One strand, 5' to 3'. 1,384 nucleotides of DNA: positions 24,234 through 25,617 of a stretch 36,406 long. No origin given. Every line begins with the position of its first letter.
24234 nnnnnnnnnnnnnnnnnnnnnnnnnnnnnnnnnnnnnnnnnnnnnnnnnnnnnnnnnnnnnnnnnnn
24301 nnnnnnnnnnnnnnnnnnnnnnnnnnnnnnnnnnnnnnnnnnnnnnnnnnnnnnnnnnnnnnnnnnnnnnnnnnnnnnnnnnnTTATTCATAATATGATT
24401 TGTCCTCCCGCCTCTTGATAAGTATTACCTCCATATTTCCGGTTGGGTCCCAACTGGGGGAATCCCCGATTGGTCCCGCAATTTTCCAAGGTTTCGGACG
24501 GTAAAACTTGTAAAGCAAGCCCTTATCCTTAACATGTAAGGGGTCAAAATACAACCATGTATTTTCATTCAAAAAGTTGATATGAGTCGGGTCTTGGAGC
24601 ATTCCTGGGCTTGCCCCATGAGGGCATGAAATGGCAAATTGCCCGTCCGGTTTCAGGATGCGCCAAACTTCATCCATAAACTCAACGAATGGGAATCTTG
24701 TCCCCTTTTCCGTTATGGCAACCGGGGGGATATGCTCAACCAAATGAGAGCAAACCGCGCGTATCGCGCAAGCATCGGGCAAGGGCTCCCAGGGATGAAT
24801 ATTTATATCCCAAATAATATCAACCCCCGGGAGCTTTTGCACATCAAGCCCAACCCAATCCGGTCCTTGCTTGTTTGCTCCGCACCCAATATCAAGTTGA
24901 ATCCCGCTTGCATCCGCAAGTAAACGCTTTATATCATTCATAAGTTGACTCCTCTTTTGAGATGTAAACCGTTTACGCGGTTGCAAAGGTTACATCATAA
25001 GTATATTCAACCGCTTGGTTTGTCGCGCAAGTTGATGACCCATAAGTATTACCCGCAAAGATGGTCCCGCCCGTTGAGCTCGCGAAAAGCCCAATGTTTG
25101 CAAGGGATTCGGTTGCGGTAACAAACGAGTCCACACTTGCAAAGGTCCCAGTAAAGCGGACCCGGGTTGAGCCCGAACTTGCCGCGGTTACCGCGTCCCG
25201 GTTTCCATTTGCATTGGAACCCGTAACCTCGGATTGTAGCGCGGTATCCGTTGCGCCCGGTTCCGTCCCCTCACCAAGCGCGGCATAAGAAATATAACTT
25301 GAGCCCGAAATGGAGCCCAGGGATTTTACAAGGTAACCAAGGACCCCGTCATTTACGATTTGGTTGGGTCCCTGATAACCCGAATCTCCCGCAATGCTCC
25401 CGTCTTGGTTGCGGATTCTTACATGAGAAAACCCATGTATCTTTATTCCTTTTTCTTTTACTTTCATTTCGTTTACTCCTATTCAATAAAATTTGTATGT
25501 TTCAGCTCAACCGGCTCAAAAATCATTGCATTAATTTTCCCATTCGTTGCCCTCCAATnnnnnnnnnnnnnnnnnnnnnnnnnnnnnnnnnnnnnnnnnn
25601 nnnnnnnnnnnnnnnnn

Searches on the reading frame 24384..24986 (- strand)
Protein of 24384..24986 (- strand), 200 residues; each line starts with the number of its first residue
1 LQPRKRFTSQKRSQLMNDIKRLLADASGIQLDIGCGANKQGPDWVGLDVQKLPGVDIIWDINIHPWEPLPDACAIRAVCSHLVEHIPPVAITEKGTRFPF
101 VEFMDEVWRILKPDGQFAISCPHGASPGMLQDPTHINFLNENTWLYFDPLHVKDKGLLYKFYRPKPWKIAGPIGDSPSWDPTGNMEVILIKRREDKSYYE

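Call 3: search_protein_families(library=pfam, proteins=[window:24384-24986:-], max_evalue=0.01)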
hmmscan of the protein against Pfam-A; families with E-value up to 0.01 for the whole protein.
window:24384-24986:- (200 aa): 1 family
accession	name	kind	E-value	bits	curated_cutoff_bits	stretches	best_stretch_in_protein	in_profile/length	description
PF13489.12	Methyltransf_23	-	0.0013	18.9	27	1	10-136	4-132/164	Methyltransferase domain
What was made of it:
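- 24384..24986 (-): 200-aa class I SAM-methyltransferase-like protein, second member of the set. Pfam Methyltransf_23 at E 1.3e-3 (call 3).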

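Call 4: search_protein_families(library=phrogs, proteins=[window:24384-24986:-], max_evalue=0.01)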
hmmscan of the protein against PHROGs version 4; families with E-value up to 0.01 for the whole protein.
window:24384-24986:- (200 aa): 1 family
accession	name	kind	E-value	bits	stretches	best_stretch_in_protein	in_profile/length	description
phrog_6636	-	other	0.0038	17.7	1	100-145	90-135/177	methyltransferase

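Call 43: search_protein_families(library=ncbifam, proteins=[window:24384-24986:-], max_evalue=0.1)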
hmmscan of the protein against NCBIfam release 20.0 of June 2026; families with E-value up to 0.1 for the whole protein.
window:24384-24986:- (200 aa): 0 families

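Call 74: search_solved_structures(query=A10, max_evalue=1)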
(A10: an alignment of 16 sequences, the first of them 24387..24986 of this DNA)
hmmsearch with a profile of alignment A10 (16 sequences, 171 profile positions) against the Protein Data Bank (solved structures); distinct sequences matched with E-value up to 1: 16.
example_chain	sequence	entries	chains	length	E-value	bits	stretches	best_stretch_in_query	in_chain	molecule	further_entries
3dli_A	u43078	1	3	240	8.9e-08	35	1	47-126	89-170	methyltransferase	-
2yqz_A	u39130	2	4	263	0.056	16.1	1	42-97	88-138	Hypothetical protein TTHA0223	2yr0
4kw7_A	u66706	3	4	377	0.58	12.8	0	51-113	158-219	Arsenic methyltransferase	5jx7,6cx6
5eg5_A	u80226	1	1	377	0.59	12.8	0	51-113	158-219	Arsenic methyltransferase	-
4fr0_A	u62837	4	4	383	0.61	12.7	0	51-113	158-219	Arsenic methyltransferase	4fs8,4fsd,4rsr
6f5r_A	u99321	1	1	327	0.81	12.3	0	88-127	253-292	Lysine-specific demethylase 4D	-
6f5t_A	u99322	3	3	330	0.83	12.3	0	88-127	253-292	Lysine-specific demethylase 4D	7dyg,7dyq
4hon_A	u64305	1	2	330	0.83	12.3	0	88-127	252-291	Lysine-specific demethylase 4D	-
4hoo_A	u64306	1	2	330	0.83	12.3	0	88-127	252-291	Lysine-specific demethylase 4D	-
5fp4_A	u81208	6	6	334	0.84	12.3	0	88-127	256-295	LYSINE-SPECIFIC DEMETHYLASE 4D | HUMAN LYSINE-SPECIFIC DEMETHYLASE 4D JMJC DOMAIN-CONTAINING HISTONE DEMETHYLATION PROTEIN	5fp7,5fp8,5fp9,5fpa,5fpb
3dxu_A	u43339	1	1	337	0.87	12.2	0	88-127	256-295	JmjC domain-containing histone demethylation protein 3D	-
6ets_A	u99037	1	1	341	0.88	12.2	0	88-127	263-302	Lysine-specific demethylase 4D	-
6ete_A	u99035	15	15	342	0.89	12.2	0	88-127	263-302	Lysine-specific demethylase 4D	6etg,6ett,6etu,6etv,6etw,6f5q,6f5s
4d6q_A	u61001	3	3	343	0.89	12.2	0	88-127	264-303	LYSINE-SPECIFIC DEMETHYLASE 4D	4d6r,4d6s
5f5a_A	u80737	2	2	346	0.9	12.2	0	88-127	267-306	Lysine-specific demethylase 4D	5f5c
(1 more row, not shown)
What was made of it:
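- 24384..24986 (-): The family profile hits PDB 3dli methyltransferase at E 8.9e-8 (call 74).
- The methyltransferase profile hits a solved methyltransferase at E 9e-8 (call 74).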

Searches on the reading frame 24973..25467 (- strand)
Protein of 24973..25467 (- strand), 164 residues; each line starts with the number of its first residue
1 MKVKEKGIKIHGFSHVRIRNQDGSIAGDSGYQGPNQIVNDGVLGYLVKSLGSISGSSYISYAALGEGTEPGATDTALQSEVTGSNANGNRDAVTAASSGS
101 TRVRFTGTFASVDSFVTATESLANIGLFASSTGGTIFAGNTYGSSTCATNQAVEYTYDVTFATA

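Call 3: search_protein_families(library=pfam, proteins=[window:24973-25467:-], max_evalue=0.01)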
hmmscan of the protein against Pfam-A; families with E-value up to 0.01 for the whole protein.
window:24973-25467:- (164 aa): 0 families

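Call 4: search_protein_families(library=phrogs, proteins=[window:24973-25467:-], max_evalue=0.01)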
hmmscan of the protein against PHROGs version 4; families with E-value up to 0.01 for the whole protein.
window:24973-25467:- (164 aa): 0 families

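Call 39: search_protein_families(library=pfam, proteins=[window:24973-25467:-], max_evalue=1)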
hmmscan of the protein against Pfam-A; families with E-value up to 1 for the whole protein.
window:24973-25467:- (164 aa): 0 families

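Call 43: search_protein_families(library=ncbifam, proteins=[window:24973-25467:-], max_evalue=0.1)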
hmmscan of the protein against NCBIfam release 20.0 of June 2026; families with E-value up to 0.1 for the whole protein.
window:24973-25467:- (164 aa): 0 families

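Call 75: search_solved_structures(query=A11, max_evalue=10, show_alignments=1)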
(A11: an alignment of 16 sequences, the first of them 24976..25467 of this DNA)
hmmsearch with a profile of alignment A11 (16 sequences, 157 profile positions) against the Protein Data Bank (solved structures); distinct sequences matched with E-value up to 10: 1.
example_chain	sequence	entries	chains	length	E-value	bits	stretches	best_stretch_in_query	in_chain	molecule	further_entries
5eil_A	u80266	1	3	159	1.5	12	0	26-77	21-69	TRI-05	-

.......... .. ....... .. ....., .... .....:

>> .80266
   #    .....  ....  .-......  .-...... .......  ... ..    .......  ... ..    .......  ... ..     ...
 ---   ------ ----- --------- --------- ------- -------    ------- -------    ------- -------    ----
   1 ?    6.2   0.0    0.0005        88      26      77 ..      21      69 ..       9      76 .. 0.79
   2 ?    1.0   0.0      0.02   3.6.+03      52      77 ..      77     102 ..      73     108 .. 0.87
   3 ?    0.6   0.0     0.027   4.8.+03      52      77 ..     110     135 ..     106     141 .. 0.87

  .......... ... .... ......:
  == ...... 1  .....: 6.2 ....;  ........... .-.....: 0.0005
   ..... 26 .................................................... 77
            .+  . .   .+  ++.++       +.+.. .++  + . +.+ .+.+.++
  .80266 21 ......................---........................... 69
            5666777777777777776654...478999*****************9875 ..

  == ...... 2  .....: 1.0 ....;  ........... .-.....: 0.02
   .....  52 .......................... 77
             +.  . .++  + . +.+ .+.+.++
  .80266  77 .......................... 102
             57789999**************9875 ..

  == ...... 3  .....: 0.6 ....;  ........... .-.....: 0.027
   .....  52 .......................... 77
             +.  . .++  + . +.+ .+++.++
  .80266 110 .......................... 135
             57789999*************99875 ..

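Call 77: search_protein_families(library=pfam, alignment_id=A11, max_evalue=1)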
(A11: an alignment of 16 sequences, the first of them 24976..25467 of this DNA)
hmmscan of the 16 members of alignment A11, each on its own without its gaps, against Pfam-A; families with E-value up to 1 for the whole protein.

A. member 1, window:24976-25467:- (164 aa): 0 families

B. families by the number of members that match (of 16 scanned): 9 families
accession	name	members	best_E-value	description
PF12773.13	DZR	2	0.0038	Double zinc ribbon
PF12733.13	Cadherin-like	2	0.036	Cadherin-like beta sandwich domain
PF23140.1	Gp80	1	0.018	Podophage GP4 fiber I protein gp80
PF22815.2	CatAgl_D1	1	0.056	Alpha-1,3-glucanase catalytic domain D1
PF23120.1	PEX6_N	1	0.057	Peroxisomal ATPase 6 N-terminal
PF25230.1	DUF7846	1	0.062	Domain of unknown function (DUF7846)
PF03228.19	Adeno_VII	1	0.067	Adenoviral core protein VII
PF20959.2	BibA_N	1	0.081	BibA adhesin stalk domain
PF22245.3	G7C_C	1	0.15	Tailspike protein, C-terminal domain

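Call 85: search_dna_similar(query=window:24976-25467:-, collection=phages, mode=protein, max_evalue=0.0001, max_rows=25)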
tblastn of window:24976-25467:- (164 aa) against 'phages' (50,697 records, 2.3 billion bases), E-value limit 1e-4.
No match.
